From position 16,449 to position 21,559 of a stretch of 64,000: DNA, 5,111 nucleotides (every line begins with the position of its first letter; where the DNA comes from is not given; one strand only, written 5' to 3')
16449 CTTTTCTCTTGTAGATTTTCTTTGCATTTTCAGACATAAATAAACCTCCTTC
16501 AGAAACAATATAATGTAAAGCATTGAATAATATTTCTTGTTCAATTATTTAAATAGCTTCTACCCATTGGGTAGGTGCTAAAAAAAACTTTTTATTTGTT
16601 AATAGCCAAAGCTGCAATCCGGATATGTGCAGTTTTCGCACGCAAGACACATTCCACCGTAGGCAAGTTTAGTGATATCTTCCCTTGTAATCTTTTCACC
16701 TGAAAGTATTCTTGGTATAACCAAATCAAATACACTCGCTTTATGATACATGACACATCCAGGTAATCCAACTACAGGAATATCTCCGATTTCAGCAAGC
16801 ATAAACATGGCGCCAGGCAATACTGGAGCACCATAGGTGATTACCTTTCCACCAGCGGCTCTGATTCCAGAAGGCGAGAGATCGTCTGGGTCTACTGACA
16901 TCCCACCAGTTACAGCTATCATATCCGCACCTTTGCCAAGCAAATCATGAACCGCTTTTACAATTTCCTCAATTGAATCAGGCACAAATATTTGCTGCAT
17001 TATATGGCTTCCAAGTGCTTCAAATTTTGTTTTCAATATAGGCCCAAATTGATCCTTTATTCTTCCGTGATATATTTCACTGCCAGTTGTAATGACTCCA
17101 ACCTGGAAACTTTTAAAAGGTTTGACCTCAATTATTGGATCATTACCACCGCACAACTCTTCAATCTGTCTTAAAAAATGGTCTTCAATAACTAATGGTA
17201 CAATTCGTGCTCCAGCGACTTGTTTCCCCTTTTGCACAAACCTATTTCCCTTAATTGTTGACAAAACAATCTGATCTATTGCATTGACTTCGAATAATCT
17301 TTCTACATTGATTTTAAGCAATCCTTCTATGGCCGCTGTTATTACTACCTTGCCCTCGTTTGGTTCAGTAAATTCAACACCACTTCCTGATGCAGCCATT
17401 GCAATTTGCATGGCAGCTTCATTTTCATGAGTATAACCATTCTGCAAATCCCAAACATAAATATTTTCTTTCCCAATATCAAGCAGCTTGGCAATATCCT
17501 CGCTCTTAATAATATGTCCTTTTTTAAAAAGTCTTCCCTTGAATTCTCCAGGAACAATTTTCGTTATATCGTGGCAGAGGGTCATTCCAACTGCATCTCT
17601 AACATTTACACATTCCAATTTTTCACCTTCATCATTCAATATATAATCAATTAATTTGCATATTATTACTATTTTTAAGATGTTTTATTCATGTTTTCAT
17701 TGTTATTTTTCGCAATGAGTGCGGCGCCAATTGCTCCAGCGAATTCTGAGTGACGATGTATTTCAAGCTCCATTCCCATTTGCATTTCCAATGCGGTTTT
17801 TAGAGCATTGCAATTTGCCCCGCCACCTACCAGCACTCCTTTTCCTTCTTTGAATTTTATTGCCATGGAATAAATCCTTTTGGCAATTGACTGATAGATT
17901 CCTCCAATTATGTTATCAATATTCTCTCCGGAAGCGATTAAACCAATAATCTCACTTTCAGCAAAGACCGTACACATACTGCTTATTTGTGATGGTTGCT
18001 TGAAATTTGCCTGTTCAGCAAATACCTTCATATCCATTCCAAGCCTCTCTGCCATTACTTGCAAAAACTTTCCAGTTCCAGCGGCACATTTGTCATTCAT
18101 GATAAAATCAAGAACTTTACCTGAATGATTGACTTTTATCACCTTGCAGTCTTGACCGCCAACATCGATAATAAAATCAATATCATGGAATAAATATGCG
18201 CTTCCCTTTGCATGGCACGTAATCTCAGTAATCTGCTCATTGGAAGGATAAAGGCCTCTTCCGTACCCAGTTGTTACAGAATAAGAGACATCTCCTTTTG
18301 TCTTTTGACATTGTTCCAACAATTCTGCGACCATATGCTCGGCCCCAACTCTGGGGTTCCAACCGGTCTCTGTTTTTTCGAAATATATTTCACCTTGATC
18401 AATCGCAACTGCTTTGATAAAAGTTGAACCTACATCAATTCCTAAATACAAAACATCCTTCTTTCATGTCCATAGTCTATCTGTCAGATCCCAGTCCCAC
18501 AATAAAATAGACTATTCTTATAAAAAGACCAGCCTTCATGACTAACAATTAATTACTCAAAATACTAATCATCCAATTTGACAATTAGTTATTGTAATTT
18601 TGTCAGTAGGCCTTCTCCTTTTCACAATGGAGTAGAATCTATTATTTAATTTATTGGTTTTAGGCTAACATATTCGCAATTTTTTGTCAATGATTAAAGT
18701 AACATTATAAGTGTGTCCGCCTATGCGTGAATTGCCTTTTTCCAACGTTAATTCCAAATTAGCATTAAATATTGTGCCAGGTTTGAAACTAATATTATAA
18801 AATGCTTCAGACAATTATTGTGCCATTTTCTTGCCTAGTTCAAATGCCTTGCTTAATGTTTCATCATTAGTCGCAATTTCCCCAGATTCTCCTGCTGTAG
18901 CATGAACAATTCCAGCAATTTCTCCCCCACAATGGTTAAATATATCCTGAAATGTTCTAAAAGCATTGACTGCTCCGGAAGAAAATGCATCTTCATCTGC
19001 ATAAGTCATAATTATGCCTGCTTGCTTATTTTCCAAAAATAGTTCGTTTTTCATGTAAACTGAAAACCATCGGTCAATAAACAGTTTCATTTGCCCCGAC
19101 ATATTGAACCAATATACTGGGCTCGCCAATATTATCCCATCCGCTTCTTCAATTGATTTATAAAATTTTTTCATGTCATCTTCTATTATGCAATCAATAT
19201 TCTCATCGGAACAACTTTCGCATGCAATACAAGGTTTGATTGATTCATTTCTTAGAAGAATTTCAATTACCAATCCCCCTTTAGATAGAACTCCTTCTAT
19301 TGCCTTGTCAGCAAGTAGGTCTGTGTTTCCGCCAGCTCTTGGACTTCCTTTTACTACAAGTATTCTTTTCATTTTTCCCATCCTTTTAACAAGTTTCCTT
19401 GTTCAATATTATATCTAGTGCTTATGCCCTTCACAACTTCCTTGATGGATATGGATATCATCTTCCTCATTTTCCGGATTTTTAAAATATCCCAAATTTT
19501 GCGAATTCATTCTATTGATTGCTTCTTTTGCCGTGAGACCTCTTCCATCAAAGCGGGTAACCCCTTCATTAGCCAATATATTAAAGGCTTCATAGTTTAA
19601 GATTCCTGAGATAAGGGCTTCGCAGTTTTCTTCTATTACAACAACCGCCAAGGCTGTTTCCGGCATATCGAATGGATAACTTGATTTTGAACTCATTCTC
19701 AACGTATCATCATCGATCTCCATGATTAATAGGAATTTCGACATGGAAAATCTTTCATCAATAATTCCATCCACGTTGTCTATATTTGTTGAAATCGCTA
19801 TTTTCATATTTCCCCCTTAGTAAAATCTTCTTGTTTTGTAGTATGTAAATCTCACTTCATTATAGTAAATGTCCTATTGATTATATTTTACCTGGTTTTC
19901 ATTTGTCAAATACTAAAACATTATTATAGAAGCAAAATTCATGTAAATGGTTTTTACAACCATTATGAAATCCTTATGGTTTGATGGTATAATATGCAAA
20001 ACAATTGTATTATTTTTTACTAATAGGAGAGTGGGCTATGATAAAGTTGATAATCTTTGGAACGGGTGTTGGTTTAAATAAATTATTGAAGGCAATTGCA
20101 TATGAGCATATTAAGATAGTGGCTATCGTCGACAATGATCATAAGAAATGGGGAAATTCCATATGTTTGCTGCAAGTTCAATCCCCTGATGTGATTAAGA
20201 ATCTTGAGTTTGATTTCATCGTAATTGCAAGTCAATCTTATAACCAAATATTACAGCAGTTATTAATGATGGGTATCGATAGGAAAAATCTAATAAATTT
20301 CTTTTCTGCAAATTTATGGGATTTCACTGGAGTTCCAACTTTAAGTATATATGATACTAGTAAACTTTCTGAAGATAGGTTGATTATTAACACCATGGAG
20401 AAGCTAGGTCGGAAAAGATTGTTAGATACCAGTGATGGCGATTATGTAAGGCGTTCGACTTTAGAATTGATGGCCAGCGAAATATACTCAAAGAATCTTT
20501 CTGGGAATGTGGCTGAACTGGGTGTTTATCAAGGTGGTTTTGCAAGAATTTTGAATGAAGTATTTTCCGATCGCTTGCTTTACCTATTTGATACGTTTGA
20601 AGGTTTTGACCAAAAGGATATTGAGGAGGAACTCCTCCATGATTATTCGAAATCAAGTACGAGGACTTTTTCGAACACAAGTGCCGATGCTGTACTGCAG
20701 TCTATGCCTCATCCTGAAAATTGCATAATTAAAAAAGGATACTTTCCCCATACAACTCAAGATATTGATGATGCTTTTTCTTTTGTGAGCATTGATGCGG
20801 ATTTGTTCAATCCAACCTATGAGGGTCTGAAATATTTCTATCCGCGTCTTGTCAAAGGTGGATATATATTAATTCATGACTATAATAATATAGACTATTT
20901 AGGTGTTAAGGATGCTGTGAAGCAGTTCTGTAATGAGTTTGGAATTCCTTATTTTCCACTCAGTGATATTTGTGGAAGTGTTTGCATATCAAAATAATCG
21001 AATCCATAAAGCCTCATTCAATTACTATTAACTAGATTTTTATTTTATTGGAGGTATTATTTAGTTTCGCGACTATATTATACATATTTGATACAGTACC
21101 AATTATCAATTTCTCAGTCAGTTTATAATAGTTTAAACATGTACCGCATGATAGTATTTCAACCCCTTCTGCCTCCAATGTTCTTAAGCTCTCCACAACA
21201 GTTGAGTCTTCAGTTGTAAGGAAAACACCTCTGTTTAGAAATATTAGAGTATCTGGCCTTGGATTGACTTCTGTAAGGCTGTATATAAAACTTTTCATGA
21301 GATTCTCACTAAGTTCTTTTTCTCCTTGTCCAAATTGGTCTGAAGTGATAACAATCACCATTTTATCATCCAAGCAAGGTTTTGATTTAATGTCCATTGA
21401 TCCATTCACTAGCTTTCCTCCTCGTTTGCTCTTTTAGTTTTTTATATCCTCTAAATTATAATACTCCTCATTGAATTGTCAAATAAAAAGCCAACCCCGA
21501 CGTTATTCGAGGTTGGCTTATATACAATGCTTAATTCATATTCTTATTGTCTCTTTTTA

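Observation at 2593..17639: Mop-type molybdo-hydroxylase followed by an 11-gene accessory operon of unexplained chemistry: candidate uncharacterised cofactor maturation/modification system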

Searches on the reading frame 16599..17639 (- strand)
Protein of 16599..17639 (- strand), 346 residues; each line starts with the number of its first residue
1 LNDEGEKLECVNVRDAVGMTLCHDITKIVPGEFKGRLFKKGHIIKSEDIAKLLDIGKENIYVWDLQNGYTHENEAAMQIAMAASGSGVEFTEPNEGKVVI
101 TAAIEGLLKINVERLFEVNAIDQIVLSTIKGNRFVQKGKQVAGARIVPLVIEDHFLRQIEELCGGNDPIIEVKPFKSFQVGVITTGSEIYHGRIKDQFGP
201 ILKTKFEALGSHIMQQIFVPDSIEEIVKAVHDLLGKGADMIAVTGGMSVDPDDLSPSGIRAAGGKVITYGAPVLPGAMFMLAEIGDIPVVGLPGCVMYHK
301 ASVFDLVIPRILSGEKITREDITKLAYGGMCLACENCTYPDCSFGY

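Call 4: search_protein_families(library=ncbifam, proteins=[window:16599-17639:-], max_evalue=0.001)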
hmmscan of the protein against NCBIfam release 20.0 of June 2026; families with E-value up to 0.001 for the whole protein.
window:16599-17639:- (346 aa): 12 families
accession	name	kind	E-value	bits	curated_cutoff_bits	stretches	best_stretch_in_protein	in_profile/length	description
TIGR00177.1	molyb_syn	domain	1.6e-16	60.6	85.35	1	179-294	3-133/148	molybdenum cofactor synthesis domain-containing protein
NF011067.0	PRK14497.1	equivalog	4.6e-13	48.6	536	1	171-320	173-326/546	putative molybdopterin biosynthesis protein MoeA/unknown domain fusion protein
NF011068.0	PRK14498.1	equivalog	9e-13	47.1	534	1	171-294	180-308/647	molybdopterin biosynthesis protein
NF002947.1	PRK03604.1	equivalog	4e-10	39.4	285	1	175-262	143-230/301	bifunctional molybdenum cofactor biosynthesis protein MoaC/MoaB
NF002291.0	PRK01215.1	equivalog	1.4e-08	34.2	293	1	180-263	6-88/264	nicotinamide mononucleotide deamidase-related protein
NF001813.0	PRK00549.1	equivalog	5.5e-08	32.2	379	1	180-256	3-78/414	competence/damage-inducible protein A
TIGR00200.1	cinA_nterm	subfamily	8.2e-08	31.3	243.15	1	179-263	3-86/414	CinA family nicotinamide mononucleotide deamidase-related protein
NF002978.0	PRK03673.1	equivalog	2.1e-06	26.9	496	1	179-267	3-91/398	nicotinamide mononucleotide deamidase-related protein YfaY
NF050098.1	MoeA_actino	exception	1.5e-05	24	560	1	182-294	186-297/400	molybdopterin molybdotransferase MoeA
NF007960.1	PRK10680.1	equivalog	3.9e-05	22.6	440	1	171-312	167-313/401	molybdopterin molybdotransferase MoeA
NF011060.0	PRK14491.1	equivalog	7.7e-05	21.3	532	1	175-312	366-510/598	bifunctional molybdopterin-guanine dinucleotide biosynthesis adaptor protein MobB/molybdopterin molybdotransferase MoeA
NF002977.0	PRK03670.1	equivalog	0.0003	20.3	305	0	181-265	4-88/252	competence damage-inducible protein A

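Call 37: search_protein_families(library=pfam, proteins=[window:16599-17639:-], max_evalue=0.001)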
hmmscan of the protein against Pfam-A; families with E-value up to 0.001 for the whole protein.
window:16599-17639:- (346 aa): 1 family
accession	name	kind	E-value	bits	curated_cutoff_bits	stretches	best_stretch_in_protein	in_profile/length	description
PF00994.29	MoCF_biosynth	-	1.1e-22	80.7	26.6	1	181-311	1-142/144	Probable molybdopterin binding domain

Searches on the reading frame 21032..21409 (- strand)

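Call 37: search_protein_families(library=pfam, proteins=[window:21032-21409:-], max_evalue=0.001)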
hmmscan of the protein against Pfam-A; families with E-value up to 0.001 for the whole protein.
window:21032-21409:- (125 aa): 1 family
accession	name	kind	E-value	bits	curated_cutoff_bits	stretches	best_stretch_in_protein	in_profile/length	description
PF02635.20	DsrE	-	2.3e-05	25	22.7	1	55-118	36-109/116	DsrE/DsrF-like family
